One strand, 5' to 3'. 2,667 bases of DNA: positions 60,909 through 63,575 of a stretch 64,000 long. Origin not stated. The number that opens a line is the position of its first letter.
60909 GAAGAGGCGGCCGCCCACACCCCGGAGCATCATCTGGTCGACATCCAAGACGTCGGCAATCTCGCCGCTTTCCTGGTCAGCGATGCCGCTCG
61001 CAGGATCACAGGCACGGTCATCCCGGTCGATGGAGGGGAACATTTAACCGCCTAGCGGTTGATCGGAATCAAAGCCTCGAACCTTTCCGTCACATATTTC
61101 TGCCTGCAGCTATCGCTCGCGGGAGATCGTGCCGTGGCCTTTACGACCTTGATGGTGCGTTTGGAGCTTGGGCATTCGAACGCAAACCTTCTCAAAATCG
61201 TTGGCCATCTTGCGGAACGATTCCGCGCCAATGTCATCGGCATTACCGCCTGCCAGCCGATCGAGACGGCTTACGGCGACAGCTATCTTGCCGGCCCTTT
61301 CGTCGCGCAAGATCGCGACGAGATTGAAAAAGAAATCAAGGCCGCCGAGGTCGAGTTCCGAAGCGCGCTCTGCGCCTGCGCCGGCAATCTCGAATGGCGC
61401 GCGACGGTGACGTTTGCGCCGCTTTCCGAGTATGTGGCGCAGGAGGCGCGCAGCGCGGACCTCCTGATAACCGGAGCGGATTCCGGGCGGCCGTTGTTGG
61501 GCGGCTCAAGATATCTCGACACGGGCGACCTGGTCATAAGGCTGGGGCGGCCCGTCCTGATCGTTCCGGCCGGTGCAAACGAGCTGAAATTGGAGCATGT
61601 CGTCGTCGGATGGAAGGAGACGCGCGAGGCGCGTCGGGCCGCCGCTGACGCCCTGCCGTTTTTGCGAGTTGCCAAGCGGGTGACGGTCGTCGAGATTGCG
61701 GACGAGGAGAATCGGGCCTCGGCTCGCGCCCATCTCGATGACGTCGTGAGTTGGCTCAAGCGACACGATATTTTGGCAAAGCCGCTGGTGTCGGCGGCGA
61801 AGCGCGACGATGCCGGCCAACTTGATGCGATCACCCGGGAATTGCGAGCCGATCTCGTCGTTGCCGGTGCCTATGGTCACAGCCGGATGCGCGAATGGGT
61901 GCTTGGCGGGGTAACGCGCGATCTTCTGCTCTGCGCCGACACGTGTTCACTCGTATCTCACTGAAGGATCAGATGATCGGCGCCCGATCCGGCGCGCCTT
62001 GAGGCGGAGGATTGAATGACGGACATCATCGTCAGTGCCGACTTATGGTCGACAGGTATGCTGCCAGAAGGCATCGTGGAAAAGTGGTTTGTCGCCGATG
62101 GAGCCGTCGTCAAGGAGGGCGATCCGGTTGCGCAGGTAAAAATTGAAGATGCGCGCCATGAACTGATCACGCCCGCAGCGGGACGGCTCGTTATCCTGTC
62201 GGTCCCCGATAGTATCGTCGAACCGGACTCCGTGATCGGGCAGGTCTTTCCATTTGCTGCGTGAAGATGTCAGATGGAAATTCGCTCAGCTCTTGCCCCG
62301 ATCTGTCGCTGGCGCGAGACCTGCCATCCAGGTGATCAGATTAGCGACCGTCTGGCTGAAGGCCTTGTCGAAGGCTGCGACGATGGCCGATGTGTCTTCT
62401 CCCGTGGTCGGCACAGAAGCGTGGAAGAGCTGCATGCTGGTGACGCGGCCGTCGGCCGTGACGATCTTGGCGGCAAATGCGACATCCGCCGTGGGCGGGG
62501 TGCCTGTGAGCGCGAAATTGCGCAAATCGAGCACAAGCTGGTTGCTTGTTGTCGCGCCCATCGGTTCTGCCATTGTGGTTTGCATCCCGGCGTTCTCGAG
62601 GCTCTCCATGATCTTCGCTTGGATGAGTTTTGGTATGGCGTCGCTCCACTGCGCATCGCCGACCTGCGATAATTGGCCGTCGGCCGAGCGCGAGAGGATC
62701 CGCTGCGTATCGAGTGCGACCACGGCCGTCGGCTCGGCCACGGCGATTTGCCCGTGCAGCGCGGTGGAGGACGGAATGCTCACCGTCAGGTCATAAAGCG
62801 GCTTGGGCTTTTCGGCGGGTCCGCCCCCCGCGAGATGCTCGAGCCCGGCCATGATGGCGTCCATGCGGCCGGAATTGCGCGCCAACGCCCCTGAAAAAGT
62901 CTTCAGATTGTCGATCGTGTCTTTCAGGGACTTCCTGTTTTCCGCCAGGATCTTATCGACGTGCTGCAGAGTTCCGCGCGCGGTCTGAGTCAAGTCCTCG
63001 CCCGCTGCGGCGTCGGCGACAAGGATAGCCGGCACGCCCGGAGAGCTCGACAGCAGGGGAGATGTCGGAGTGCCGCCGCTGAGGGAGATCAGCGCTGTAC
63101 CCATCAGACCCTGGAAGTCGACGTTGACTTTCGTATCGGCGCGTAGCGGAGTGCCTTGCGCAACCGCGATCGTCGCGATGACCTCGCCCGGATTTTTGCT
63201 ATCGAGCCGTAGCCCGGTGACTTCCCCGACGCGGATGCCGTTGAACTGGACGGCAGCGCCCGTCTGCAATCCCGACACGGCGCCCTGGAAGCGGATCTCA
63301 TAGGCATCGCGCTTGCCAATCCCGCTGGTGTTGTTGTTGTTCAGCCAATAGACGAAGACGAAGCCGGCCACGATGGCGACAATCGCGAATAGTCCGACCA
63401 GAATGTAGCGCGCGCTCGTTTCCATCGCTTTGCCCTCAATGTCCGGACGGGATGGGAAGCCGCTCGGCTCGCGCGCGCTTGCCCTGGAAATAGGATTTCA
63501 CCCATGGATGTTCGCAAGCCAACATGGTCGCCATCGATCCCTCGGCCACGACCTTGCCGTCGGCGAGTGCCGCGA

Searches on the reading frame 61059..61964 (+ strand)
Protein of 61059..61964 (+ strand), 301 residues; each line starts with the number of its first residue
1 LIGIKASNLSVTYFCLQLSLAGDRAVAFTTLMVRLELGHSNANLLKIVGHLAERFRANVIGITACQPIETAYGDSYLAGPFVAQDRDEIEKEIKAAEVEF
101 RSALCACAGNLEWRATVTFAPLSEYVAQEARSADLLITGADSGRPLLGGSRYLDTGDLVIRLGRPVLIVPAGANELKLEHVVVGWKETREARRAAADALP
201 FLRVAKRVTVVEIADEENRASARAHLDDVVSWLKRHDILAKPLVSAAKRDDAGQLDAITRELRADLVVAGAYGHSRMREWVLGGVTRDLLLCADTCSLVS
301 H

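Call 51: search_protein_families(library=pfam, proteins=[window:61059-61964:+], max_evalue=0.001)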
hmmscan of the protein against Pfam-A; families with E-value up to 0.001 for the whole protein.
window:61059-61964:+ (301 aa): 1 family
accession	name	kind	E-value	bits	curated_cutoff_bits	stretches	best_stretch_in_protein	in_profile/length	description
PF00582.32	Usp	-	7.2e-05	23.8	24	0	243-290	84-130/141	Universal stress protein family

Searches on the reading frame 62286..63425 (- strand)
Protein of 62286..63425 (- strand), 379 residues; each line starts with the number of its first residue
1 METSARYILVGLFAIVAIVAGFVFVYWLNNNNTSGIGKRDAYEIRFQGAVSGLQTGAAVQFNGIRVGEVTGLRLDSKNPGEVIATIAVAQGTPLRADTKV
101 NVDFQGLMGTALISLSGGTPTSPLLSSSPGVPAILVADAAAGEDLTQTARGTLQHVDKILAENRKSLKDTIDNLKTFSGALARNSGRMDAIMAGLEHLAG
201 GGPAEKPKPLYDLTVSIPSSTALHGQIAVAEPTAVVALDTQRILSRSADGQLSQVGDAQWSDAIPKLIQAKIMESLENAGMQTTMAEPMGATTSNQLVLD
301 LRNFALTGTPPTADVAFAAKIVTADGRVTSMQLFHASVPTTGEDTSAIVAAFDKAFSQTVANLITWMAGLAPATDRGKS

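Call 51: search_protein_families(library=pfam, proteins=[window:62286-63425:-], max_evalue=0.001)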
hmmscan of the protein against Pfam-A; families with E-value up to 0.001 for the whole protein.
window:62286-63425:- (379 aa): 2 families
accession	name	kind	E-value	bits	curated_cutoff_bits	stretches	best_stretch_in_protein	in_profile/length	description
PF03886.18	ABC_trans_aux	-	5.6e-19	68.7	26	1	220-361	16-158/161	ABC-type transport auxiliary lipoprotein component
PF02470.25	MlaD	-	2.9e-14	53.5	25.1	1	42-118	3-81/81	MlaD protein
